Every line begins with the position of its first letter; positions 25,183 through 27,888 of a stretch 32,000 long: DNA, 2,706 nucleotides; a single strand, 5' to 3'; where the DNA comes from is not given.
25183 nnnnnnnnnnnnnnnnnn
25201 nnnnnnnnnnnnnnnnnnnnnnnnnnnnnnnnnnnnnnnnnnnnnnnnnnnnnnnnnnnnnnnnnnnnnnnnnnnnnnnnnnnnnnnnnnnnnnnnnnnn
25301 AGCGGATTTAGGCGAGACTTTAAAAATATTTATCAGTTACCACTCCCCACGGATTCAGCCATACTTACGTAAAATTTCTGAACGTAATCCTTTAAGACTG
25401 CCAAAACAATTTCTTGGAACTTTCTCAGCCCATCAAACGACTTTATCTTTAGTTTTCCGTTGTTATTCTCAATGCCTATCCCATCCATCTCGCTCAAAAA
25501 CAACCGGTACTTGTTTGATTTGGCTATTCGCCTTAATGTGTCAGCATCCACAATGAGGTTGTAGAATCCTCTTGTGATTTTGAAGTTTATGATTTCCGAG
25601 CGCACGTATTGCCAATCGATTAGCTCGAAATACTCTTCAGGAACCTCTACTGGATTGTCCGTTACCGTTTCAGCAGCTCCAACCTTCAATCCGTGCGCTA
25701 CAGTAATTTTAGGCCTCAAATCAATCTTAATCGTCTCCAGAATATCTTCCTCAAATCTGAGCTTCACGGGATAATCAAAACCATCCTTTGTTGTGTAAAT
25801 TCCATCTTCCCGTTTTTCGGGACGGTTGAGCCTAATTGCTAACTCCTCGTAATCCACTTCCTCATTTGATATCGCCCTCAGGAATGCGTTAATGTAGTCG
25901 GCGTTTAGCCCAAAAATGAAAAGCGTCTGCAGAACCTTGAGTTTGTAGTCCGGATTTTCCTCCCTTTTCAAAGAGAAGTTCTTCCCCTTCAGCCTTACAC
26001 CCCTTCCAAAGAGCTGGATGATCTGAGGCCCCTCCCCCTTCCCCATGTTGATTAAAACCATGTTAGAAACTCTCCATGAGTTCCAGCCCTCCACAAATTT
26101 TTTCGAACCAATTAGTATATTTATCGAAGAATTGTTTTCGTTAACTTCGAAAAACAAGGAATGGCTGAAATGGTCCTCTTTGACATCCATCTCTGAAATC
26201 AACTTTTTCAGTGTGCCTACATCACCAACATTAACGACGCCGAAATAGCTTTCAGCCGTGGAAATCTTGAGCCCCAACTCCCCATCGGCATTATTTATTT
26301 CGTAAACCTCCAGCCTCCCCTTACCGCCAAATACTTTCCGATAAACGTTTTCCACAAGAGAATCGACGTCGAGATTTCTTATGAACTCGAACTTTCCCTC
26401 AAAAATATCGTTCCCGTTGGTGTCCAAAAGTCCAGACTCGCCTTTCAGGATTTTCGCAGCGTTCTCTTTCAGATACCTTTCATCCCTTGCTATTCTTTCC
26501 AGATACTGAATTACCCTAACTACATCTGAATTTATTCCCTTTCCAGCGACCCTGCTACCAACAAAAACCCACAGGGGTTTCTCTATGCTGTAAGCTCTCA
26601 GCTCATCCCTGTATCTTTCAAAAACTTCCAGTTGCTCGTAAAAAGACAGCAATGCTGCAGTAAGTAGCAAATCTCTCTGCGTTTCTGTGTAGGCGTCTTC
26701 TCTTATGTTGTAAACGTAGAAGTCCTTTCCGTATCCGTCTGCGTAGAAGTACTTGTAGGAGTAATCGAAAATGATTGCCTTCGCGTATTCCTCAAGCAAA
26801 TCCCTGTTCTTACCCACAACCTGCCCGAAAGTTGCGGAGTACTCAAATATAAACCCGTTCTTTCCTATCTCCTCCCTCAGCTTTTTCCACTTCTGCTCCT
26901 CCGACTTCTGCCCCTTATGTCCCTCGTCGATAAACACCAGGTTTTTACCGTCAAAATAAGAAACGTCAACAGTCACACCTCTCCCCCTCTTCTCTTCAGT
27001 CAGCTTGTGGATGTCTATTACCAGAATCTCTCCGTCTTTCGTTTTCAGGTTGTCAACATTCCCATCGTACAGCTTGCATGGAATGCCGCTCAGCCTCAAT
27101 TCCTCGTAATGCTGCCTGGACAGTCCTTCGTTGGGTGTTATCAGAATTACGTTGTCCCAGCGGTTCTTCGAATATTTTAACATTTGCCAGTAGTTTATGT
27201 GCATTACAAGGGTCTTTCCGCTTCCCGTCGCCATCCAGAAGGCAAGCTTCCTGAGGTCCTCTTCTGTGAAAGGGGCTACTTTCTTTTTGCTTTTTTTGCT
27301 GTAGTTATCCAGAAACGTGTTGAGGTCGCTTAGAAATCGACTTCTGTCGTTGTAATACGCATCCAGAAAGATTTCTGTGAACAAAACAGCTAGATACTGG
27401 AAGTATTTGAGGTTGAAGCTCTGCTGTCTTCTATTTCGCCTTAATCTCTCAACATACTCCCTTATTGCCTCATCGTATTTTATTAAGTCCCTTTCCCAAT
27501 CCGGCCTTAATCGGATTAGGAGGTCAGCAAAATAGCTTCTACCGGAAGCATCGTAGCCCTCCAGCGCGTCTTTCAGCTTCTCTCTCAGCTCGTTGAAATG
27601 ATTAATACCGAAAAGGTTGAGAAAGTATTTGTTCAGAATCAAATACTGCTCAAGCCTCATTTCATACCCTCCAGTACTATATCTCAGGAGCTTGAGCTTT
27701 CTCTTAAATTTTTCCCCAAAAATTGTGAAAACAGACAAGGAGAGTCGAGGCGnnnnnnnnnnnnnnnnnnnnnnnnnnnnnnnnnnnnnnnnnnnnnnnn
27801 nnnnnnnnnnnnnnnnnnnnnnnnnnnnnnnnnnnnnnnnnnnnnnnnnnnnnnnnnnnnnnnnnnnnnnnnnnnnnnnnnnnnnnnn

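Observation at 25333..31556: Non-canonical four-ORF restriction-modification-like defence cassette, flanked by an IS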

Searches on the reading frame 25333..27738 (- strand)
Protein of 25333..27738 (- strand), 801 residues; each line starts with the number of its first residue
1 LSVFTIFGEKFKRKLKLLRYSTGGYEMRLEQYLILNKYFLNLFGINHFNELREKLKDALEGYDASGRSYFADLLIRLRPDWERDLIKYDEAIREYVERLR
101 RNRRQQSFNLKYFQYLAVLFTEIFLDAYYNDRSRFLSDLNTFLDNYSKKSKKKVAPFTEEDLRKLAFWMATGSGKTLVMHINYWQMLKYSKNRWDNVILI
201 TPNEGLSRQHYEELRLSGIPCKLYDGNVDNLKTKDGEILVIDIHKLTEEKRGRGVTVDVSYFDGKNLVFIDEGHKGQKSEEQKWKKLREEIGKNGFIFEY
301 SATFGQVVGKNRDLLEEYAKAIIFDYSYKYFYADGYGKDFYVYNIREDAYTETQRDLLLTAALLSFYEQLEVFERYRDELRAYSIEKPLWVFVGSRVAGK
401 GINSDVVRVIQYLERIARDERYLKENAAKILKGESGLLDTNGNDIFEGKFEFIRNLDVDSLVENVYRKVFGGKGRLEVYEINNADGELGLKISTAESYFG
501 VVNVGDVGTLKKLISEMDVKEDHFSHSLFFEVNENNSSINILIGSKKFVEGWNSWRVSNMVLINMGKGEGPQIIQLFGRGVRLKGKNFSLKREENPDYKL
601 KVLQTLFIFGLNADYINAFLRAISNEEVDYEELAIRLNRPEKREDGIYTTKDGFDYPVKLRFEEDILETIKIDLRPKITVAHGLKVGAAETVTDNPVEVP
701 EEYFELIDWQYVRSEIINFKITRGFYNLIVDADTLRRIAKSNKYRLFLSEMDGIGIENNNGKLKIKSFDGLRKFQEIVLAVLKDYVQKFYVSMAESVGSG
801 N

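Call 3: search_protein_families(library=pfam, proteins=[window:25333-27738:-], max_evalue=0.1)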
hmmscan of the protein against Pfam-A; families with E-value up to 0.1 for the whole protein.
window:25333-27738:- (801 aa): 4 families
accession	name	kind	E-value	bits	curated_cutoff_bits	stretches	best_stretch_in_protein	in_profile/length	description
PF04851.21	ResIII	-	2.9e-16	60.3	22.5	1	146-304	7-162/164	Type III restriction enzyme, res subunit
PF00270.35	DEAD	-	2.2e-09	37.7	26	1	165-306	17-162/167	DEAD/DEAH box helicase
PF18766.7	SWI2_SNF2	-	1.7e-08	34.8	26.7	1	159-282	15-136/221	SWI2/SNF2 ATPase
PF24725.1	DUF7677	-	0.012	16.4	26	1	157-200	5-49/98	Domain of unknown function (DUF7677)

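Call 4: search_protein_families(library=padloc, proteins=[window:25333-27738:-], max_evalue=0.1)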
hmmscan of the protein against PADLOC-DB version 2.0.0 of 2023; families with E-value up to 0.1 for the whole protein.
window:25333-27738:- (801 aa): 4 families
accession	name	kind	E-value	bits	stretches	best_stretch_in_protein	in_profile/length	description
PDLC03654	REase_III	-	5.2e-126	419.9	2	316-794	376-879/1154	Type III restriction enzyme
PDLC02707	PbeA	-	0.00015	18.5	1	164-229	270-335/672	PbeA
PDLC04986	PDC-S28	-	0.00016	18.1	1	160-249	50-137/831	-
PDLC02704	PbeA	-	0.0039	13.7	1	167-220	275-331/682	PbeA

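Call 5: search_protein_families(library=ncbifam, proteins=[window:25333-27738:-], max_evalue=0.1)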
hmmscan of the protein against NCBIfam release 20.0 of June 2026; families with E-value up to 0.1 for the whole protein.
window:25333-27738:- (801 aa): 5 families
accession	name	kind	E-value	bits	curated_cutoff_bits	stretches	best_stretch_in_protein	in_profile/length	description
TIGR00348.1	hsdR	subfamily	8.3e-08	31.2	284.55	1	157-320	262-422/674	HsdR family type I site-specific deoxyribonuclease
NF046055.1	restr_BPTD_3080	equivalog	0.00054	18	800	1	157-202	147-198/970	BPTD_3080 family restriction endonuclease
TIGR04095.1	dnd_restrict_1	equivalog_domain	0.028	13.4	600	1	166-219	28-79/451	DNA phosphorothioation system restriction enzyme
NF008165.0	PRK10917.1-3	equivalog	0.059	11.8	711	1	172-215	295-334/692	ATP-dependent DNA helicase RecG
TIGR00643.1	recG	equivalog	0.075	11.7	659.4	0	172-215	266-305/629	ATP-dependent DNA helicase RecG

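Call 6: search_solved_structures(query=window:25333-27738:-, max_evalue=0.01, show_alignments=1)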
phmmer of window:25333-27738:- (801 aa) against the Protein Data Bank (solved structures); distinct sequences matched with E-value up to 0.01: 0.

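Call 13: find_homologous_proteins(query=window:25333-27738:-, max_evalue=1e-10)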
Query window:25333-27738:- (801 aa): 7995 proteins with E <= 1e-10 among 8000 candidates; the best 120 are listed.
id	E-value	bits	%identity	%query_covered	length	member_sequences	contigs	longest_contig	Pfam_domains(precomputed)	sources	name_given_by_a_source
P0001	0.0e+0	1783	100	100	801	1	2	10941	PF00270.36,PF18766.8,PF04851.22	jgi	-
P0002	0.0e+0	1728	100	97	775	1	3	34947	PF00270.36,PF18766.8,PF04851.22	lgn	-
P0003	0.0e+0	1727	100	97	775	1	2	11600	PF00270.36,PF18766.8,PF04851.22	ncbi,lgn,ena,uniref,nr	ncbi:MAG: hypothetical protein XD40_2108 [Archaeoglobus fulgidus]|uniref:Helicase ATP-binding domain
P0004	0.0e+0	1725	100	97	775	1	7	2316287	PF00270.36,PF18766.8,PF04851.22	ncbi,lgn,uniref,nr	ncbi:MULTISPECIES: DEAD/DEAH box helicase family protein [Archaeoglobus]|uniref:Helicase ATP-binding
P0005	0.0e+0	1722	99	97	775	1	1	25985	PF00270.36,PF18766.8,PF04851.22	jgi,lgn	jgi:superfamily II DNA or RNA helicase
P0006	0.0e+0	1349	77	95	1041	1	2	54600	PF00270.36,PF18766.8,PF04851.22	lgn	-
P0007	0.0e+0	1317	75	95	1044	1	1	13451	PF00270.36,PF18766.8,PF04851.22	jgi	-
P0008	0.0e+0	1312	74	96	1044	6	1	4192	PF00270.36,PF18766.8,PF04851.22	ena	-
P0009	0.0e+0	1308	75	95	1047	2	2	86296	PF00270.36,PF18766.8,PF04851.22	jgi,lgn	jgi:hypothetical protein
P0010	0.0e+0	1302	74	95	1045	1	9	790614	PF00270.36,PF18766.8,PF04851.22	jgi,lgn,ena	jgi:superfamily II DNA or RNA helicase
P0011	0.0e+0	1301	74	95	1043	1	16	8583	PF00270.36,PF18766.8,PF04851.22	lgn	-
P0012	0.0e+0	1298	73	95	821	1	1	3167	PF00270.36,PF18766.8,PF04851.22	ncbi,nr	ncbi:DEAD/DEAH box helicase family protein, partial [bacterium]|nr:DEAD/DEAH box helicase family pro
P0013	0.0e+0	1297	73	95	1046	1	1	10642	PF00270.36,PF18766.8,PF04851.22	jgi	-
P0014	0.0e+0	1297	74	95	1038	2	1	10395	PF00270.36,PF18766.8,PF04851.22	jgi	-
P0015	0.0e+0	1292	72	95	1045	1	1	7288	PF00270.36,PF18766.8,PF04851.22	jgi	-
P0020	0.0e+0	1279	73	94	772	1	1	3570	PF00270.36,PF18766.8,PF04851.22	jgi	-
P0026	0.0e+0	1270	73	95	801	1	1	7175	PF00270.36,PF18766.8,PF04851.22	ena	-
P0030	0.0e+0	1266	73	95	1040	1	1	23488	PF00270.36,PF18766.8,PF04851.22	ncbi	-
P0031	0.0e+0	1264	71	95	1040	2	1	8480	PF00270.36,PF18766.8,PF04851.22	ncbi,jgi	-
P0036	0.0e+0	1248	71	95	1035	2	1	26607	PF00270.36,PF18766.8,PF04851.22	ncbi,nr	ncbi:MAG: hypothetical protein PWQ22_1032 [Archaeoglobaceae archaeon]|nr:hypothetical protein [Archa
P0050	0.0e+0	1220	69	95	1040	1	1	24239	PF00270.36,PF18766.8,PF04851.22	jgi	-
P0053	0.0e+0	1215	69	95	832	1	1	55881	PF00270.36,PF18766.8,PF04851.22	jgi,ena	-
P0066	0.0e+0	1194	68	95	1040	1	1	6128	PF00270.36,PF18766.8,PF04851.22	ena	-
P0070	0.0e+0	1188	65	95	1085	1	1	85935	PF00270.36,PF18766.8,PF04851.22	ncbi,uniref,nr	ncbi:DEAD/DEAH box helicase [Deferribacter autotrophicus]|uniref:DEAD/DEAH box helicase n=1 Tax=Defe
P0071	0.0e+0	1186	67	95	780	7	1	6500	PF00270.36,PF18766.8,PF04851.22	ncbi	-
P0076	0.0e+0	1177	68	95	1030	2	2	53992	PF00270.36,PF18766.8,PF04851.22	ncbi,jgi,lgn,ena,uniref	uniref:DEAD/DEAH box helicase n=1 Tax=Dictyoglomus thermophilum TaxID=14 RepID=A0A7C3RIK8_DICTH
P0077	0.0e+0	1177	65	95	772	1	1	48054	PF00270.36,PF18766.8,PF04851.22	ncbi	ncbi:MAG: DEAD/DEAH box helicase family protein [Desulfurobacteriaceae bacterium]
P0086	0.0e+0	1161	66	95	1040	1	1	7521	PF00270.36,PF18766.8,PF04851.22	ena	-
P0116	0.0e+0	1040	62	95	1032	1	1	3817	PF00270.36,PF18766.8,PF04851.22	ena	-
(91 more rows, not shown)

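Call 17: find_encoding_contigs(protein=P0006, flank=8000, max_places=2)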
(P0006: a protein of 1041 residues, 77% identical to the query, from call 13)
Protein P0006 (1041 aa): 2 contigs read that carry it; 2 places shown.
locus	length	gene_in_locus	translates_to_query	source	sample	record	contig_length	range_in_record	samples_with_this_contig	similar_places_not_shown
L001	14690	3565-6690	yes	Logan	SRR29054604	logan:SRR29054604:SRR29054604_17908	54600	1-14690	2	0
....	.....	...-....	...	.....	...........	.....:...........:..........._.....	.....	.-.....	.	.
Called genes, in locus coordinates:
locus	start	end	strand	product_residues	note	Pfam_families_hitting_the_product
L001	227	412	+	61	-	-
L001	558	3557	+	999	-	PF01555:N6_N4_Mtase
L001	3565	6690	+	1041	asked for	PF00270:DEAD (weak), PF04851:ResIII, PF18766:SWI2_SNF2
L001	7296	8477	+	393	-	PF08495:FIST, PF10442:FIST_C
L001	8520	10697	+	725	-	PF01590:GAF, PF13185:GAF_2, PF13492:GAF_3, PF01590:GAF, PF13185:GAF_2, PF13492:GAF_3, PF00990:GGDEF, PF01966:HD, +2 more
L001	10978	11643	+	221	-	PF01863:YgjP-like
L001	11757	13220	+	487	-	PF14010:PEPcase_2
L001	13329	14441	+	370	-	PF00892:EamA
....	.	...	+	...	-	?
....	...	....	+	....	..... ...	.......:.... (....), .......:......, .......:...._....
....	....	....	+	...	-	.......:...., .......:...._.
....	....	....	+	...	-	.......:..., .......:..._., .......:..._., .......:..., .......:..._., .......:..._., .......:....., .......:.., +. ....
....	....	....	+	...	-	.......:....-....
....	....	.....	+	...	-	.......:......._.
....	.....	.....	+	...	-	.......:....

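Call 18: find_encoding_contigs(protein=P0036, flank=8000, max_places=2)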
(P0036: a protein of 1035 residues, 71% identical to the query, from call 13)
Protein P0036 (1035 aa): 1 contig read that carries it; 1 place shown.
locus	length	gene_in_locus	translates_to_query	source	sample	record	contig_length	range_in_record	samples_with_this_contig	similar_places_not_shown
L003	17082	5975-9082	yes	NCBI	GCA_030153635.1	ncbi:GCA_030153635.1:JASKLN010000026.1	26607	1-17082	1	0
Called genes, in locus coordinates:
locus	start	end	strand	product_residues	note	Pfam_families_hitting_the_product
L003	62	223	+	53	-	-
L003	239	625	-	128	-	-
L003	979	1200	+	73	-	-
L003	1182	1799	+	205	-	-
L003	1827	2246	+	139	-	-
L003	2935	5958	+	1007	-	PF01555:N6_N4_Mtase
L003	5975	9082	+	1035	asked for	PF04851:ResIII, PF18766:SWI2_SNF2 (weak), PF00270:DEAD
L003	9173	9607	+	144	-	PF01878:EVE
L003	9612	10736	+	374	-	-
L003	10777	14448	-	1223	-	PF00580:UvrD-helicase (weak), PF13604:AAA_30, PF00270:DEAD (weak), PF01443:Viral_helicase1 (faint), PF13245:AAA_19, PF13401:AAA_22 (weak), PF13086:AAA_11 (weak), PF13538:UvrD_C_2, +1 more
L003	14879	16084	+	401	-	PF02624:YcaO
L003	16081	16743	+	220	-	PF07812:TfuA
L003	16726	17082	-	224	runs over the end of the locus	PF04055:Radical_SAM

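Call 19: find_encoding_contigs(protein=P0004, flank=10000, max_places=6)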
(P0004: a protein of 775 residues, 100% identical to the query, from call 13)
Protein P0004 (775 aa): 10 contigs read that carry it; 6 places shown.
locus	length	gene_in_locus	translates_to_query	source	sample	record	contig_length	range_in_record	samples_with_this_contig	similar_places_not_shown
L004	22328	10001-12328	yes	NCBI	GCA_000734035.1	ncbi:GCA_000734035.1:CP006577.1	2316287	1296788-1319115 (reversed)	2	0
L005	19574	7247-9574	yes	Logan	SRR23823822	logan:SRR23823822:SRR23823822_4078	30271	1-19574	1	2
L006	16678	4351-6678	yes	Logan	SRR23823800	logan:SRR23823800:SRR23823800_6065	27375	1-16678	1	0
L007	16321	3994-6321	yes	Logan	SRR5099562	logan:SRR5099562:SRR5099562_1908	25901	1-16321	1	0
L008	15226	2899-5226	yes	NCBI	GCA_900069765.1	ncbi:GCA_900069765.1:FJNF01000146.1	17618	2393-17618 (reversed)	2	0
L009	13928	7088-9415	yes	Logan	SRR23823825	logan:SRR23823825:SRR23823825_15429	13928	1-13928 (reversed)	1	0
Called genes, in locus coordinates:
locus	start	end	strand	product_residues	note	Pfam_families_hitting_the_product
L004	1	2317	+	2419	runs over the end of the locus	PF05048:NosD, PF13229:Beta_helix, PF05048:NosD (weak), PF13229:Beta_helix (weak), PF05048:NosD, PF13229:Beta_helix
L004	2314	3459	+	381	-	PF05048:NosD, PF13229:Beta_helix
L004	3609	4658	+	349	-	-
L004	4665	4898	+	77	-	-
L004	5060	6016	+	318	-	PF13384:HTH_23 (weak), PF13518:HTH_28, PF13551:HTH_29 (weak), PF13565:HTH_32, PF00665:rve, PF13683:rve_3 (weak)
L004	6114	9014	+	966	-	PF01555:N6_N4_Mtase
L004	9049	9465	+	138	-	-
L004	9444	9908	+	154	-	-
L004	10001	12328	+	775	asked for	PF04851:ResIII, PF18766:SWI2_SNF2, PF00270:DEAD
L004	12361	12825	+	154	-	PF01472:PUA, PF26292:PUA_elF2D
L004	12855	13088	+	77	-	PF01037:AsnC_trans_reg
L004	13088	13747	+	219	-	PF01842:ACT, PF22629:ACT_AHAS_ss, PF18462:DUF5612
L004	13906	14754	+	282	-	PF01032:FecCD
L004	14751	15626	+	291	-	PF00005:ABC_tran, PF02463:SMC_N (weak), PF13304:AAA_21 (faint)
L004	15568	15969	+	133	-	PF27219:MJ0874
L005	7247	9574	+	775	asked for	PF04851:ResIII, PF18766:SWI2_SNF2, PF00270:DEAD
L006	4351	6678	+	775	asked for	PF04851:ResIII, PF18766:SWI2_SNF2, PF00270:DEAD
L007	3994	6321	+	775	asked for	PF04851:ResIII, PF18766:SWI2_SNF2, PF00270:DEAD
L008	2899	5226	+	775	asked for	PF04851:ResIII, PF18766:SWI2_SNF2, PF00270:DEAD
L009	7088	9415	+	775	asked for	PF04851:ResIII, PF18766:SWI2_SNF2, PF00270:DEAD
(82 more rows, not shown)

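Call 20: find_encoding_contigs(protein=P0077, flank=6000, max_places=1)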
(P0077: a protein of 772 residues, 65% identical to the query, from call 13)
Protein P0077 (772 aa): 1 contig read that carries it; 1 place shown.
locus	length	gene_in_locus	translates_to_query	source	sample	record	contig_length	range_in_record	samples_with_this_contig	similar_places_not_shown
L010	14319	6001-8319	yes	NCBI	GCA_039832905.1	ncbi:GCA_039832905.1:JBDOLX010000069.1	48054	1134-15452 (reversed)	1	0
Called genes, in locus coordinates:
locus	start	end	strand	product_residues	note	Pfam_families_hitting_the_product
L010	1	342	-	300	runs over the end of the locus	PF00126:HTH_1, PF03466:LysR_substrate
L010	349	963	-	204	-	PF03745:DUF309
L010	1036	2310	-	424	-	PF00330:Aconitase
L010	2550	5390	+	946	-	PF01555:N6_N4_Mtase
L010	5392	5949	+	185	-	-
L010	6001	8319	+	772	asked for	PF04851:ResIII, PF18766:SWI2_SNF2, PF00270:DEAD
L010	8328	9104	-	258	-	PF02463:SMC_N (faint), PF00005:ABC_tran, PF13304:AAA_21 (weak)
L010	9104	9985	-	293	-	PF13098:Thioredoxin_2 (weak)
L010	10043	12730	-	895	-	PF01326:PPDK_N, PF00391:PEP-utilizers, PF02896:PEP-utilizers_C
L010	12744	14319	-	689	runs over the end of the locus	PF02092:tRNA_synt_2f, PF05746:DALR_1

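Call 21: find_encoding_contigs(protein=P0053, flank=6000, max_places=1)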
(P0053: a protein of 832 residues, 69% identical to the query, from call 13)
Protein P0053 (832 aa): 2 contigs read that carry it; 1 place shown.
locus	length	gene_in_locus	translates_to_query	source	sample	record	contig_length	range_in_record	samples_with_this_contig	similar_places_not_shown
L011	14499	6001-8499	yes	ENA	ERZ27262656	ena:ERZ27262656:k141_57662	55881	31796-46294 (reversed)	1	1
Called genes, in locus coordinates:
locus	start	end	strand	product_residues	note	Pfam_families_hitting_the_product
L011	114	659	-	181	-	-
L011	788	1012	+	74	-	-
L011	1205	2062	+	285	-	PF05818:TraT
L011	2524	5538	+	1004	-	PF01555:N6_N4_Mtase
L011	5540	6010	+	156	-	-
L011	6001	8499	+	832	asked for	PF00270:DEAD, PF04851:ResIII, PF18766:SWI2_SNF2 (weak)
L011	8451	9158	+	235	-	-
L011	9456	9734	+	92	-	-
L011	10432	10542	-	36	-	-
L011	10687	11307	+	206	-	-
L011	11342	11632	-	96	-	-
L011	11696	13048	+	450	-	PF01972:SDH_protease, PF00574:CLP_protease (weak), PF25145:NfeD1b_N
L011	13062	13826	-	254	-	-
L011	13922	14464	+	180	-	PF04307:YdjM (weak)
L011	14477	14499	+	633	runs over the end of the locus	PF01131:Topoisom_bac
